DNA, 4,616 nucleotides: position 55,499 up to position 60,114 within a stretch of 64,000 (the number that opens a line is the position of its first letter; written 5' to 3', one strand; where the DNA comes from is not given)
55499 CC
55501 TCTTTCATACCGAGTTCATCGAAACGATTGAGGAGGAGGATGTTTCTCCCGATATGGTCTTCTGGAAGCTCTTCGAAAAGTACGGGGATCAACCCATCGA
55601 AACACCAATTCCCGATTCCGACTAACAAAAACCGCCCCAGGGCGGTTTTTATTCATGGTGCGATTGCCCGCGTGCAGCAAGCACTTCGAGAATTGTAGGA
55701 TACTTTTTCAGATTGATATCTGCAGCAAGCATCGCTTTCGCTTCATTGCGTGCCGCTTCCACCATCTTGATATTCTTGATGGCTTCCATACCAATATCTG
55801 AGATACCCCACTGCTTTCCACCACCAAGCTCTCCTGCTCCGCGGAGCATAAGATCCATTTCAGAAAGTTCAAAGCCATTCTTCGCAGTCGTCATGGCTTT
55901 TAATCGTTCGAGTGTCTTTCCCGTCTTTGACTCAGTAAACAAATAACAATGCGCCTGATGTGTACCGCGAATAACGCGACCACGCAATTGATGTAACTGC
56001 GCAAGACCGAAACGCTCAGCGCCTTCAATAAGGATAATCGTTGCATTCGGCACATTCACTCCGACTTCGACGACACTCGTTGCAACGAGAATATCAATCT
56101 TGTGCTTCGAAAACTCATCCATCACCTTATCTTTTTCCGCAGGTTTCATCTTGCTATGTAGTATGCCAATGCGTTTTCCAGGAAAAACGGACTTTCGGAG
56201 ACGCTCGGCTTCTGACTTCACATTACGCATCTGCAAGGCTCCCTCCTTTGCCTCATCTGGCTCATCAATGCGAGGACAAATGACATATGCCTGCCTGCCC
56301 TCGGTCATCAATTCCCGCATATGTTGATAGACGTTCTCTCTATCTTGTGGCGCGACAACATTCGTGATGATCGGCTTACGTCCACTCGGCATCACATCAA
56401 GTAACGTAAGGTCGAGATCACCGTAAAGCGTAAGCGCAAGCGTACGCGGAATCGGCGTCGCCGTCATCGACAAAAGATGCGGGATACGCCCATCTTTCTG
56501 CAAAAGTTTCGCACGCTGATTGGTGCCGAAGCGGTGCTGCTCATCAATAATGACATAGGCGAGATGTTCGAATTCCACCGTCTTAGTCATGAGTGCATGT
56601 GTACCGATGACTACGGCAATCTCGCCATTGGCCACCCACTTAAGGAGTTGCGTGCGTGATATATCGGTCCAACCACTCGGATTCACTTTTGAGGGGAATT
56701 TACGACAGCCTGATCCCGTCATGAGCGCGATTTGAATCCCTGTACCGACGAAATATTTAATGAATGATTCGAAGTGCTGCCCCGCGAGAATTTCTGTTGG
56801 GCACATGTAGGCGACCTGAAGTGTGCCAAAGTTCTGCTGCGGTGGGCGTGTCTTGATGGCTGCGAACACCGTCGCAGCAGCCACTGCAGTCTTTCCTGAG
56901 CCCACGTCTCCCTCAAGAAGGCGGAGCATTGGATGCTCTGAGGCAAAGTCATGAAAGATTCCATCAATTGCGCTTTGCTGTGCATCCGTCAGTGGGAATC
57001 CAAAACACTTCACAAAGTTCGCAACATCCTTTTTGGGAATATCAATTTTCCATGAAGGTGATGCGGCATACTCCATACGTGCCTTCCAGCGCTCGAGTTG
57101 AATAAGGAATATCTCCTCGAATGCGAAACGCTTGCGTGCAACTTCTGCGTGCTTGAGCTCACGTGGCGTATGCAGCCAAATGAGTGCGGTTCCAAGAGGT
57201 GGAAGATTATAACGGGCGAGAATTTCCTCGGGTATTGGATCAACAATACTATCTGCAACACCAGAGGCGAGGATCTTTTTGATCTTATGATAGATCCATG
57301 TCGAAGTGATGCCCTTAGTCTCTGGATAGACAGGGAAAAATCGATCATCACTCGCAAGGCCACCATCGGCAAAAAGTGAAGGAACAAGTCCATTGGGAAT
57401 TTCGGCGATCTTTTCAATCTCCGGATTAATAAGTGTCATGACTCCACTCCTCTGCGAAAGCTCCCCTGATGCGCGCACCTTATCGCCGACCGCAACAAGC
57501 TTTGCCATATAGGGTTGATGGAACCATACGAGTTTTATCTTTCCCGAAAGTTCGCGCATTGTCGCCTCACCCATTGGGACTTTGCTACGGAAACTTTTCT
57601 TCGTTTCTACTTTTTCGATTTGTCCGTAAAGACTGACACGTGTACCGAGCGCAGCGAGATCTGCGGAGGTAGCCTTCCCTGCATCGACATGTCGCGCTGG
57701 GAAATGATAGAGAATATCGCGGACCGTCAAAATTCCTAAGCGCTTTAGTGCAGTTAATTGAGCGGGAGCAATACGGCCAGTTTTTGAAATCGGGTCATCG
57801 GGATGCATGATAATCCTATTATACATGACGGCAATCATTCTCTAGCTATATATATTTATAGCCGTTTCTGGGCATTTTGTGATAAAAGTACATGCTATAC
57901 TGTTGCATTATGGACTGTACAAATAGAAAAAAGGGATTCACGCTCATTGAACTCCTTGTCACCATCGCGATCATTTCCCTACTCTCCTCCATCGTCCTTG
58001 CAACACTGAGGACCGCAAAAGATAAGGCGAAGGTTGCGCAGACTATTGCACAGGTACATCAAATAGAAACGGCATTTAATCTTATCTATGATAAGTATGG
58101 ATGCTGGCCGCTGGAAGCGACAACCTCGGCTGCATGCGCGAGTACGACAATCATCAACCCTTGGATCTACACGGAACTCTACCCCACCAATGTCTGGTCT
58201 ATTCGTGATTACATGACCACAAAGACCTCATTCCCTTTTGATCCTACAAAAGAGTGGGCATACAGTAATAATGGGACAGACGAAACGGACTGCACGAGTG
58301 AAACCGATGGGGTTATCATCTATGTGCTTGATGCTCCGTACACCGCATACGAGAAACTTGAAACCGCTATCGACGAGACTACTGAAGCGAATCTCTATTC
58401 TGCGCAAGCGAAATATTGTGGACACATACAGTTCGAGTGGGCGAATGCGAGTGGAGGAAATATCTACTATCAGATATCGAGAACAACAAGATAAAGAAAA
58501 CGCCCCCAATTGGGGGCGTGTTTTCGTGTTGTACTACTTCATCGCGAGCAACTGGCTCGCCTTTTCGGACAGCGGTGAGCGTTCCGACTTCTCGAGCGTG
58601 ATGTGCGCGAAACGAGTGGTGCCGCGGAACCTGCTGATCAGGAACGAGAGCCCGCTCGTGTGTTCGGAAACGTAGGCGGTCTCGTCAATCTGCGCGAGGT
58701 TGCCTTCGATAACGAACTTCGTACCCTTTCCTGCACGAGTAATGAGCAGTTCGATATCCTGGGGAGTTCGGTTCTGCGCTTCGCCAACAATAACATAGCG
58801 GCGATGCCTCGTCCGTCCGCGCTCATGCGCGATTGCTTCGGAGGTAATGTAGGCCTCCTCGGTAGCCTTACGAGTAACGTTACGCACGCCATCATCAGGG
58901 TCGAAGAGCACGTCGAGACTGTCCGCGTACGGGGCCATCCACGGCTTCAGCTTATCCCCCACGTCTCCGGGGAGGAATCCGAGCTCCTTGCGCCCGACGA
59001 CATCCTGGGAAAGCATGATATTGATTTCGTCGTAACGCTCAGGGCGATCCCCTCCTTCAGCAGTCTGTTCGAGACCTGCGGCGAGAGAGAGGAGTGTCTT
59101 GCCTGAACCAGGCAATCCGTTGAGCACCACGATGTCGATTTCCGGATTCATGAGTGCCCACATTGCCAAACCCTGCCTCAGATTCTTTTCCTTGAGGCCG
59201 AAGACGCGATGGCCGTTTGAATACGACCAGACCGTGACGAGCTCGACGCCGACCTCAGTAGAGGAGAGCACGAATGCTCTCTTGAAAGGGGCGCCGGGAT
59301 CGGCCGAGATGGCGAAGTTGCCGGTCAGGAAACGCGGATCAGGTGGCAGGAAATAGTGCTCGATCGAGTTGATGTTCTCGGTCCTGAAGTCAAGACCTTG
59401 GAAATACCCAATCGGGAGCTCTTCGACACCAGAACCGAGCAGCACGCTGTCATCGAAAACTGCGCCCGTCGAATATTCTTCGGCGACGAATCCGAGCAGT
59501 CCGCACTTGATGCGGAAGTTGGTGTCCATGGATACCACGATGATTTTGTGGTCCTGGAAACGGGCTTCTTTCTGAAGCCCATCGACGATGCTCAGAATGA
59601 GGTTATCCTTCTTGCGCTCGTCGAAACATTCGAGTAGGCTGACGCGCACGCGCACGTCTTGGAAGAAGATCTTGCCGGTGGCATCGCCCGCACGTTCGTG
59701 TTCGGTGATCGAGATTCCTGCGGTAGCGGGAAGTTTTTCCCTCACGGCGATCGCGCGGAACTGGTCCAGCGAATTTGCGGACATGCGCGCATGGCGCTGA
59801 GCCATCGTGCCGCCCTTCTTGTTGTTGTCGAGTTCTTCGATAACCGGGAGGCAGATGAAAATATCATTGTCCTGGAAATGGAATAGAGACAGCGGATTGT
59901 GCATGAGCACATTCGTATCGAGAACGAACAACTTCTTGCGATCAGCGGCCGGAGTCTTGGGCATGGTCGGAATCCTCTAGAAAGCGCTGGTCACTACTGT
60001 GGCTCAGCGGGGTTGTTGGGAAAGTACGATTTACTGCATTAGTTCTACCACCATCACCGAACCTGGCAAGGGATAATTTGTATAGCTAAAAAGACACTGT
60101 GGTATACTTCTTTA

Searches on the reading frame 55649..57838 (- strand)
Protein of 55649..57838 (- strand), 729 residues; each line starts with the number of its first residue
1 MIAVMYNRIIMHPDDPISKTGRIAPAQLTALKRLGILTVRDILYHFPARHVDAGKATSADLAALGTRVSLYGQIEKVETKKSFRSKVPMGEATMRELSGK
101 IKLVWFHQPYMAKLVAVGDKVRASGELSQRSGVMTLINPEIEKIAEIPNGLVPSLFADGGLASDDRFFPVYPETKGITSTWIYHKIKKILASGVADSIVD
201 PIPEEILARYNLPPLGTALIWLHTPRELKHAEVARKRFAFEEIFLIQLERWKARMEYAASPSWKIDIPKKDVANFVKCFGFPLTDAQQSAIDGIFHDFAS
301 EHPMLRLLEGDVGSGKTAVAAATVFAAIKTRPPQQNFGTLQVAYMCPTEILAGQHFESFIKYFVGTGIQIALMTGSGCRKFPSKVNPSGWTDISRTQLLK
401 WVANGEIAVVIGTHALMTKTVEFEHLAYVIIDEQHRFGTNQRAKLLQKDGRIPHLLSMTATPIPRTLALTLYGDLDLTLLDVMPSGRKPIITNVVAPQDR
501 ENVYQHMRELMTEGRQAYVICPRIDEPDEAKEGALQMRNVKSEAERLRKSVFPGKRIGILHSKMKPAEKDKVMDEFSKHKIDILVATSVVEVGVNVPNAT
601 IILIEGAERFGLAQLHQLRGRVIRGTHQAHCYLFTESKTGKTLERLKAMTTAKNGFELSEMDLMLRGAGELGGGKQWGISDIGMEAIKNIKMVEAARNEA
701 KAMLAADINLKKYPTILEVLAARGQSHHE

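Call 46: search_protein_families(library=ncbifam, proteins=[window:55649-57838:-], max_evalue=1e-10)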
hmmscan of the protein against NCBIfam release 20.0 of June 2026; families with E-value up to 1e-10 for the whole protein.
window:55649-57838:- (729 aa): 12 families
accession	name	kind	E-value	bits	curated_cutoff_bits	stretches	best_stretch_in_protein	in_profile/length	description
NF008168.0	PRK10917.2-2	equivalog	2.9e-213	710.5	718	1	13-721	109-782/795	ATP-dependent DNA helicase RecG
NF008165.0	PRK10917.1-3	equivalog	1.4e-201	671.6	711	1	12-713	5-671/692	ATP-dependent DNA helicase RecG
NF008170.0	PRK10917.2-4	equivalog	2.4e-180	601.4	975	1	14-725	130-817/826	ATP-dependent DNA helicase RecG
TIGR00643.1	recG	equivalog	7.1e-180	599.8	659.4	1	34-699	1-628/629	ATP-dependent DNA helicase RecG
NF008167.0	PRK10917.2-1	equivalog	8.4e-153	510.2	995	1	32-721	22-730/744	ATP-dependent DNA helicase RecG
NF008163.0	PRK10917.1-1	equivalog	1.2e-149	499.7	796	1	15-706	9-670/692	ATP-dependent DNA helicase RecG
NF008164.0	PRK10917.1-2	equivalog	1.5e-145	486.3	785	1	36-711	41-678/704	ATP-dependent DNA helicase RecG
NF008166.0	PRK10917.1-4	equivalog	2.1e-143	479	864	1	27-708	23-685/705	ATP-dependent DNA helicase RecG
TIGR00580.2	mfd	equivalog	3.3e-101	340.1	800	1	259-696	410-815/907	transcription-repair coupling factor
NF008169.0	PRK10917.2-3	equivalog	4.9e-83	279.7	555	1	266-700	213-603/610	ATP-dependent DNA helicase RecG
NF007966.0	PRK10689.1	equivalog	5e-68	229.8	1329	1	258-685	576-973/1148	transcription-repair coupling factor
NF004070.0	PRK05580.2-2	equivalog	5e-11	41.5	921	0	282-439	196-327/729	primosomal protein N'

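Call 48: find_homologous_proteins(query=window:55649-57838:-, max_evalue=1e-50)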
Query window:55649-57838:- (729 aa): 8000 proteins with E <= 1e-50 among 8000 candidates; the best 120 are listed.
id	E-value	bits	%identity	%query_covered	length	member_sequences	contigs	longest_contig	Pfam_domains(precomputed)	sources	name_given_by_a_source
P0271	0.0e+0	1529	92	99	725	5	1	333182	PF00270.36,PF17191.11,PF00271.38,PF01336.32,PF04851.22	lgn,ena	-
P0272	0.0e+0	1328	80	99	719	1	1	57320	PF00270.36,PF17191.11,PF00271.38,PF01336.32,PF22590.3,PF19833.5,PF04851.22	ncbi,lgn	-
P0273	0.0e+0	1292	78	99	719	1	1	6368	PF00270.36,PF17191.11,PF00271.38,PF01336.32,PF19833.5,PF04851.22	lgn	-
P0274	0.0e+0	1289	77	99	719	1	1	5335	PF00270.36,PF17191.11,PF00271.38,PF01336.32,PF19833.5,PF04851.22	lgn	-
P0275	0.0e+0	1284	77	99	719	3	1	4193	PF00270.36,PF17191.11,PF00271.38,PF01336.32,PF19833.5,PF04851.22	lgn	-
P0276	0.0e+0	1260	76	99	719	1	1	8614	PF00270.36,PF17191.11,PF00271.38,PF01336.32,PF19833.5,PF04851.22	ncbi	-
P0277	0.0e+0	1192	73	99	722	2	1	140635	PF00270.36,PF17191.11,PF00271.38,PF01336.32,PF19833.5,PF04851.22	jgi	jgi:ATP-dependent DNA helicase RecG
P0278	0.0e+0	1174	72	99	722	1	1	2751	PF00270.36,PF17191.11,PF00271.38,PF01336.32,PF19833.5,PF04851.22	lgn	-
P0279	0.0e+0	1149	70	99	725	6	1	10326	PF00270.36,PF17191.11,PF00271.38,PF01336.32,PF19833.5,PF04851.22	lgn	-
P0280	0.0e+0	1135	69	99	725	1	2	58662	PF00270.36,PF17191.11,PF00271.38,PF01336.32,PF19833.5,PF04851.22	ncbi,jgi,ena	-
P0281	0.0e+0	1131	69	99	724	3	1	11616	PF00270.36,PF17191.11,PF00271.38,PF01336.32,PF19833.5,PF04851.22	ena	-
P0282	0.0e+0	1124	68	100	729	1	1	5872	PF00270.36,PF17191.11,PF00271.38,PF01336.32,PF19833.5,PF04851.22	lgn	-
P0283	0.0e+0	1123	68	98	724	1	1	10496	PF00270.36,PF17191.11,PF00271.38,PF01336.32,PF22590.3,PF19833.5,PF04851.22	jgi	jgi:ATP-dependent DNA helicase RecG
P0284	0.0e+0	1121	69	98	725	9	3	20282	PF00270.36,PF17191.11,PF00271.38,PF01336.32,PF04851.22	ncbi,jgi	-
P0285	0.0e+0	1117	69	98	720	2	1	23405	PF00270.36,PF17191.11,PF00271.38,PF01336.32,PF19833.5,PF04851.22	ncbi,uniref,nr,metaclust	ncbi:MAG: hypothetical protein A2494_03215 [Candidatus Lloydbacteria bacterium RIFOXYC12_FULL_46_25]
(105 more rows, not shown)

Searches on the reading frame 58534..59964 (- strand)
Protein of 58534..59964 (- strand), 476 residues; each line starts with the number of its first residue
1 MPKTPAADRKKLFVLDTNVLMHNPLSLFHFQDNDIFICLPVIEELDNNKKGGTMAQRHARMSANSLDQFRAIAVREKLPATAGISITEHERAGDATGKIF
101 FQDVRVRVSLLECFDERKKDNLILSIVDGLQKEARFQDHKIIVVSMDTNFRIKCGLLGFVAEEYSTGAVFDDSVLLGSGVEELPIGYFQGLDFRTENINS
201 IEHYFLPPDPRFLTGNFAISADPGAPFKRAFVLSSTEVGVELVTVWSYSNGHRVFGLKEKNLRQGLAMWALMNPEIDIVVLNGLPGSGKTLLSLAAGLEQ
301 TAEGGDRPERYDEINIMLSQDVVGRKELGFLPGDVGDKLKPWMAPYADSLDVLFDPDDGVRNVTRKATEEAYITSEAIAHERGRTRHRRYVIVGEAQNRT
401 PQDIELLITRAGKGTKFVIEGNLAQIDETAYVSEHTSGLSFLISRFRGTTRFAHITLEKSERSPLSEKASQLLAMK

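Call 46: search_protein_families(library=ncbifam, proteins=[window:58534-59964:-], max_evalue=1e-10)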
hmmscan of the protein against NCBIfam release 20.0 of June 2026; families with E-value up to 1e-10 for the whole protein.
window:58534-59964:- (476 aa): 2 families
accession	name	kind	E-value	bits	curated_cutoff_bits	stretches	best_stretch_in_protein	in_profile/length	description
NF053827.1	RNA5-3helPhoH2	equivalog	2e-48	165.5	680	1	11-473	2-423/427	RNA 5'-3' helicase PhoH2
NF007827.1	PRK10536.1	equivalog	2.7e-15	56.4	380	1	277-468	67-248/253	phosphate starvation-inducible protein PhoH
